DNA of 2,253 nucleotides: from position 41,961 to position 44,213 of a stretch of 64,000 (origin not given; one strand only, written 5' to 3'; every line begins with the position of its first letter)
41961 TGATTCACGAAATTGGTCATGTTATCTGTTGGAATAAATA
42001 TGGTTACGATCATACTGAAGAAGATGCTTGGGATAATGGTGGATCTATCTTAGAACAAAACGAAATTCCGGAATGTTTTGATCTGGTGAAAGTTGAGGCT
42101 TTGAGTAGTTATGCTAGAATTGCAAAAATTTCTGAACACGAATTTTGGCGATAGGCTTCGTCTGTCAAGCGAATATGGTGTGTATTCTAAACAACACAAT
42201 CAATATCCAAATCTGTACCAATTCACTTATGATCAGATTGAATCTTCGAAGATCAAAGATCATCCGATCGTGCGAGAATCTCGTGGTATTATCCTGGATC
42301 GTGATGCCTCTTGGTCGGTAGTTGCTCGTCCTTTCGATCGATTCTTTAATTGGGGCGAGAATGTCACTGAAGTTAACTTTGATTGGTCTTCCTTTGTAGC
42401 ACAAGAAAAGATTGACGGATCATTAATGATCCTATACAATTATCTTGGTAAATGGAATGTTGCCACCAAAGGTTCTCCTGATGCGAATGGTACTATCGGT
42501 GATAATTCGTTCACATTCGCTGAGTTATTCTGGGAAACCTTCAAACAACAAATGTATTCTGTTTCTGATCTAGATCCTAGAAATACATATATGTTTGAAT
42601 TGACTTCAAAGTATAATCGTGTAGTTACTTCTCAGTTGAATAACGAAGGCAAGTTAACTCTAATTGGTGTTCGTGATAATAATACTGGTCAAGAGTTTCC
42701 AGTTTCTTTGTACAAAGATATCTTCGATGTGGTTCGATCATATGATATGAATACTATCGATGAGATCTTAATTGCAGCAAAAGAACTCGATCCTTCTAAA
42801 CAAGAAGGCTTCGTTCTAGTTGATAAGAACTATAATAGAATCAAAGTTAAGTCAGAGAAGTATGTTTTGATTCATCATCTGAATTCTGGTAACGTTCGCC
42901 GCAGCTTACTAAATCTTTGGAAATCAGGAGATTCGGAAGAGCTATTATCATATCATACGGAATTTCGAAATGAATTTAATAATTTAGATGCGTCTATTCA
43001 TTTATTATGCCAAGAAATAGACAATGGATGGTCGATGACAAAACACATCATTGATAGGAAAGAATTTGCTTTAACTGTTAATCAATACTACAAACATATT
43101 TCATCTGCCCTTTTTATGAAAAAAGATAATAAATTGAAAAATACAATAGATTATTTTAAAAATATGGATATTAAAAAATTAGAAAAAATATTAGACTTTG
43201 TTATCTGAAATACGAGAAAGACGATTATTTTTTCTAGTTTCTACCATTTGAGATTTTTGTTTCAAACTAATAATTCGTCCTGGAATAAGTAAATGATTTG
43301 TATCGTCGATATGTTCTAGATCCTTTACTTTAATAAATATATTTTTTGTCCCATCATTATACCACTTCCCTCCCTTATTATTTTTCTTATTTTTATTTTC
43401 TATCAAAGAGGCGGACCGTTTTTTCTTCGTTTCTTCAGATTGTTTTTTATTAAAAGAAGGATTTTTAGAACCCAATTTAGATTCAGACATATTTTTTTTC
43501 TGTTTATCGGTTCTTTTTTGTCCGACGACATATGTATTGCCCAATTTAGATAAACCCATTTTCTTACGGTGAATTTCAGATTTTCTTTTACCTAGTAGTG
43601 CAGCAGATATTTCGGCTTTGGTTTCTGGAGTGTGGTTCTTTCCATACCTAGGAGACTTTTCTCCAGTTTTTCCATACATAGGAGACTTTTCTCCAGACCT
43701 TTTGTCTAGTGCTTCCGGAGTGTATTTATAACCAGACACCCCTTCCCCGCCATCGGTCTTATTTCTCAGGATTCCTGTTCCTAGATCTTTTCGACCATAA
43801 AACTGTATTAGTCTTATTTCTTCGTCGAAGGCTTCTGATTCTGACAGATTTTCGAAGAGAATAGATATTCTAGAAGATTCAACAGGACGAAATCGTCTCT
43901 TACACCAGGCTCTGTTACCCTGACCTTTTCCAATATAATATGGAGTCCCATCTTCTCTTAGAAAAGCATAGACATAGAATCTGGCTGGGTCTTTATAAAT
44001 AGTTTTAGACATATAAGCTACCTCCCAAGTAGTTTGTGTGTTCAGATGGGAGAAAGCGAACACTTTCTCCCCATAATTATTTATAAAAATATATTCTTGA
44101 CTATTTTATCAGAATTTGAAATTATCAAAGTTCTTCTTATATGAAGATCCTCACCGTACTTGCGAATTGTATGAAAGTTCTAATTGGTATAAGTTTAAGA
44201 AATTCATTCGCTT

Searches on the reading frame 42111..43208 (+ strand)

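Call 10: search_protein_families(library=phrogs, proteins=[window:42111-43208:+], max_evalue=0.00001)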
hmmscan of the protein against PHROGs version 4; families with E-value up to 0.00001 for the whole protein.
window:42111-43208:+ (365 aa): 1 family
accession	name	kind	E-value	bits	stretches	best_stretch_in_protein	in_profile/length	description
phrog_562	-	tail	1.6e-48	166.5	1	25-359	24-370/377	RNA ligase and tail fiber protein attachment catalyst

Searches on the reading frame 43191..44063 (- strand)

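Call 10: search_protein_families(library=phrogs, proteins=[window:43191-44063:-], max_evalue=0.00001)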
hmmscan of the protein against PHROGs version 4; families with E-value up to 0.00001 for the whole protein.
window:43191-44063:- (290 aa): 3 families
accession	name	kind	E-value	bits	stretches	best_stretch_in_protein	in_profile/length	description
phrog_15526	-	unknown function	3.8e-25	89.8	1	28-126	3-105/168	-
phrog_314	-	DNA, RNA and nucleotide metabolism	1.8e-16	61.2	1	20-243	170-394/574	homing endonuclease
phrog_10829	-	unknown function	1.9e-14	55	1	29-133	2-106/165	-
